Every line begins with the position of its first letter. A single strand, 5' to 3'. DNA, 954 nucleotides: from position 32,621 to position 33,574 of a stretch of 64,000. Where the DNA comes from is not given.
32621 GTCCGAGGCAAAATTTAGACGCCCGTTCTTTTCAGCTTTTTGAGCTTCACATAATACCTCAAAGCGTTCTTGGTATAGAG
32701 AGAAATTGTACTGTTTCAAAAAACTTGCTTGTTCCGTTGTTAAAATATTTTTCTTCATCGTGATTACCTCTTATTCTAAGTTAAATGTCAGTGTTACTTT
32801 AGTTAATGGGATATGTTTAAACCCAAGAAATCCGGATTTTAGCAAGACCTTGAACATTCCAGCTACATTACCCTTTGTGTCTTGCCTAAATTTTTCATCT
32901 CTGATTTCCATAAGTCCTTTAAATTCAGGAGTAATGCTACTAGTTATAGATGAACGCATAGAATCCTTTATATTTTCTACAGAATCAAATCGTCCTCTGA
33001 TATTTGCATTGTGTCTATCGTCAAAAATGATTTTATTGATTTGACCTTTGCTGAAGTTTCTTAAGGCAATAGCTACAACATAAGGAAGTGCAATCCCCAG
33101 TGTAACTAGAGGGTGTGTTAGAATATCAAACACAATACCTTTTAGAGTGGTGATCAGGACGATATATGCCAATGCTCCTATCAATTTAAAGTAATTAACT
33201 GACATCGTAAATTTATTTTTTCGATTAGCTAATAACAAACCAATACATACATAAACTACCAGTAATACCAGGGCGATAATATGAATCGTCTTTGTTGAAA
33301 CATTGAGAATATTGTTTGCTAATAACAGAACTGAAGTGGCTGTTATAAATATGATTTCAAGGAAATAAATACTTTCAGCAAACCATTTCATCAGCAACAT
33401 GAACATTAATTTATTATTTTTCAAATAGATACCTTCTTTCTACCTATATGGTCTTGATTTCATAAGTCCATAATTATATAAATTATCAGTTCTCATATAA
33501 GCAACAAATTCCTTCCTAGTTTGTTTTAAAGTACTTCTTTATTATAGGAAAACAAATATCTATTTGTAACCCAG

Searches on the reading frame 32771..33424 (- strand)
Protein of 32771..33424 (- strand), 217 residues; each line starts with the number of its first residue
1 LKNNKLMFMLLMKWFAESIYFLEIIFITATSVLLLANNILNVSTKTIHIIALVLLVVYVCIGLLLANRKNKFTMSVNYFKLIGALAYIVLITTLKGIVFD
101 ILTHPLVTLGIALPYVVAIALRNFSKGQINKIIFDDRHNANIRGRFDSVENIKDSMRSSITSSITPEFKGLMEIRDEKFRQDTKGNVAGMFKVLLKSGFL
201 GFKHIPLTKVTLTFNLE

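Call 10: search_protein_families(library=pfam, proteins=[window:32771-33424:-], max_evalue=0.01)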
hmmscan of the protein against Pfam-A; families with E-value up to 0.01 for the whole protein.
window:32771-33424:- (217 aa): 0 families

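Call 12: search_protein_families(library=ncbifam, proteins=[window:32771-33424:-], max_evalue=0.01)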
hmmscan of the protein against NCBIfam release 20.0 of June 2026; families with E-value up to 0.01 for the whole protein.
window:32771-33424:- (217 aa): 1 family
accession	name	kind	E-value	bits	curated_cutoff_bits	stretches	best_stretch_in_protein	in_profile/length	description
TIGR03025.1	EPS_sugtrans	subfamily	0.0097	15.2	295.55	0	26-165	11-153/445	exopolysaccharide biosynthesis polyprenyl glycosylphosphotransferase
